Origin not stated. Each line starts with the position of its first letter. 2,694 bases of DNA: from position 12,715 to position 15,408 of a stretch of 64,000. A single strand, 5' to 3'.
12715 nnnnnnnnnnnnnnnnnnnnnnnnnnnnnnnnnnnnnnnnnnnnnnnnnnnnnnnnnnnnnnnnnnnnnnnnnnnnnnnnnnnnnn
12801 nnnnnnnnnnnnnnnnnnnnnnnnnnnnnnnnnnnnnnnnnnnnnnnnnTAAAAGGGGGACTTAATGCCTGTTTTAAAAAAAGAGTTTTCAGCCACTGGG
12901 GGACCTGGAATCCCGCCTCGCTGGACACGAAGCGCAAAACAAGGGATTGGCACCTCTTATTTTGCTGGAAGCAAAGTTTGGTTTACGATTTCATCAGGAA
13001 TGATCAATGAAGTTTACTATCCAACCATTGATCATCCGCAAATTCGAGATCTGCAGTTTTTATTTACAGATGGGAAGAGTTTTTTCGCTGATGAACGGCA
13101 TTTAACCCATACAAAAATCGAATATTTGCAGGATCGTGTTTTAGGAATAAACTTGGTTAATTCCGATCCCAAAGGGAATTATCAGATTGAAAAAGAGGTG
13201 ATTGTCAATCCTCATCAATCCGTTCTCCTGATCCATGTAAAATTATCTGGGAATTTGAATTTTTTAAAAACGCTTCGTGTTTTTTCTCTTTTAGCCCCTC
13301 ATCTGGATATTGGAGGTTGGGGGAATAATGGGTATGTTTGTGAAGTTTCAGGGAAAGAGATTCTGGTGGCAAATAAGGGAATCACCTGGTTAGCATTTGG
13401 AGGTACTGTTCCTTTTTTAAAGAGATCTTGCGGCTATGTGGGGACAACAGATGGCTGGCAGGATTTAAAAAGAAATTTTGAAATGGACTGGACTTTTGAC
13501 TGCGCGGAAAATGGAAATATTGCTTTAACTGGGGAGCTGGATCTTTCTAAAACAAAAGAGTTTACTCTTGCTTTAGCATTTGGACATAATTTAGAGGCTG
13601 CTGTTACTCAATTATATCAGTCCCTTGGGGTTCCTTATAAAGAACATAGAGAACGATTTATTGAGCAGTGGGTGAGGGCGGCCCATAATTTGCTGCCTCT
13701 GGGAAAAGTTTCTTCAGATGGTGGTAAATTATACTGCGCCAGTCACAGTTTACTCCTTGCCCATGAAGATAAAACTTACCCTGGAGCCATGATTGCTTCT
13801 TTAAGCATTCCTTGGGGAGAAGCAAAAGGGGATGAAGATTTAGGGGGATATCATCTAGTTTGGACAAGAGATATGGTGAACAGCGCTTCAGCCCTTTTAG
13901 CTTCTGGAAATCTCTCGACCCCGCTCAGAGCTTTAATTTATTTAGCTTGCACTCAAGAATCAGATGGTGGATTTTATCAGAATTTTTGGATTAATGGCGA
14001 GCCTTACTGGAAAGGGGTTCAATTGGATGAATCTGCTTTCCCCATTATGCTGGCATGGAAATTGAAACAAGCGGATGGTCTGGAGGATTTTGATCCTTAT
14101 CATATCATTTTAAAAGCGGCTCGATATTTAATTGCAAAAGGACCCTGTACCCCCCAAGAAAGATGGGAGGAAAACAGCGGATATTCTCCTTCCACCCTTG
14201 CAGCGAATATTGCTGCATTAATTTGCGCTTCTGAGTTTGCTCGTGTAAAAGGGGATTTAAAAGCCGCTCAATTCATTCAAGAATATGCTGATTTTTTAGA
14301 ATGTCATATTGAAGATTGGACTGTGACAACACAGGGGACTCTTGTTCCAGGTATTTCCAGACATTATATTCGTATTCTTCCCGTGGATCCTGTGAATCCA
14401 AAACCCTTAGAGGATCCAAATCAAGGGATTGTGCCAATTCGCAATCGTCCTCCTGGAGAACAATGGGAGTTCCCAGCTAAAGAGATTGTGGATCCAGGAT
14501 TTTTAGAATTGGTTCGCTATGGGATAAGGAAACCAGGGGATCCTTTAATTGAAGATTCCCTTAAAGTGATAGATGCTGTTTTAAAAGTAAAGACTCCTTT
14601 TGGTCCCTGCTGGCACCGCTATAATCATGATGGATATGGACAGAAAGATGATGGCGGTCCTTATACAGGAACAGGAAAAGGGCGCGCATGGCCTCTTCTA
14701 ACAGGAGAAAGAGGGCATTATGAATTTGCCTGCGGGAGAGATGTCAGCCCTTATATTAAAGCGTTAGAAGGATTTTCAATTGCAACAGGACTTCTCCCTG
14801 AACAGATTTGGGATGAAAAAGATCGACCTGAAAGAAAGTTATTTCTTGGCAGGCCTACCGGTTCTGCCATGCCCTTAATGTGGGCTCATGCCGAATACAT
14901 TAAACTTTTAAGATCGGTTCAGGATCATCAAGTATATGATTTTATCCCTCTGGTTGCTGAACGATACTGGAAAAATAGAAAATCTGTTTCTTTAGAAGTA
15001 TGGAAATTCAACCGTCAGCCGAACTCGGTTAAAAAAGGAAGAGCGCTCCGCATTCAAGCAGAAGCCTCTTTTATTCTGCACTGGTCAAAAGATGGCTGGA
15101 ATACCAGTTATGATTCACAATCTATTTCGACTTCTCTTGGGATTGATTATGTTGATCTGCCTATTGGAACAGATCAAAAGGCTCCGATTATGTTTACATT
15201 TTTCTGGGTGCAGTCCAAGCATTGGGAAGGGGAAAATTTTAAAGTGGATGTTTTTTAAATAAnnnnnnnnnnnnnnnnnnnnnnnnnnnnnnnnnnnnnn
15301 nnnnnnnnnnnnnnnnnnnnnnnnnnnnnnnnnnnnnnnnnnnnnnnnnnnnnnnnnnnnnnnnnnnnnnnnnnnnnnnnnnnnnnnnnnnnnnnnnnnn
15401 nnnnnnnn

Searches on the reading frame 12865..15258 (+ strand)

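Call 30: search_protein_families(library=ncbifam, proteins=[window:12865-15258:+], max_evalue=1e-10)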
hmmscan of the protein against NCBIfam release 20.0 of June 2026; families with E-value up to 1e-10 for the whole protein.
window:12865-15258:+ (797 aa): 2 families
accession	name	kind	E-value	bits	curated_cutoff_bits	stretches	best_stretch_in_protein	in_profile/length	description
TIGR01535.1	glucan_glucosid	equivalog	2.2e-215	717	741.9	1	36-701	1-662/662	glucan 1,4-alpha-glucosidase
TIGR01577.1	oligosac_amyl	hypoth_equivalog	2.6e-23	82.5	820.7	1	44-498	8-470/616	oligosaccharide amylase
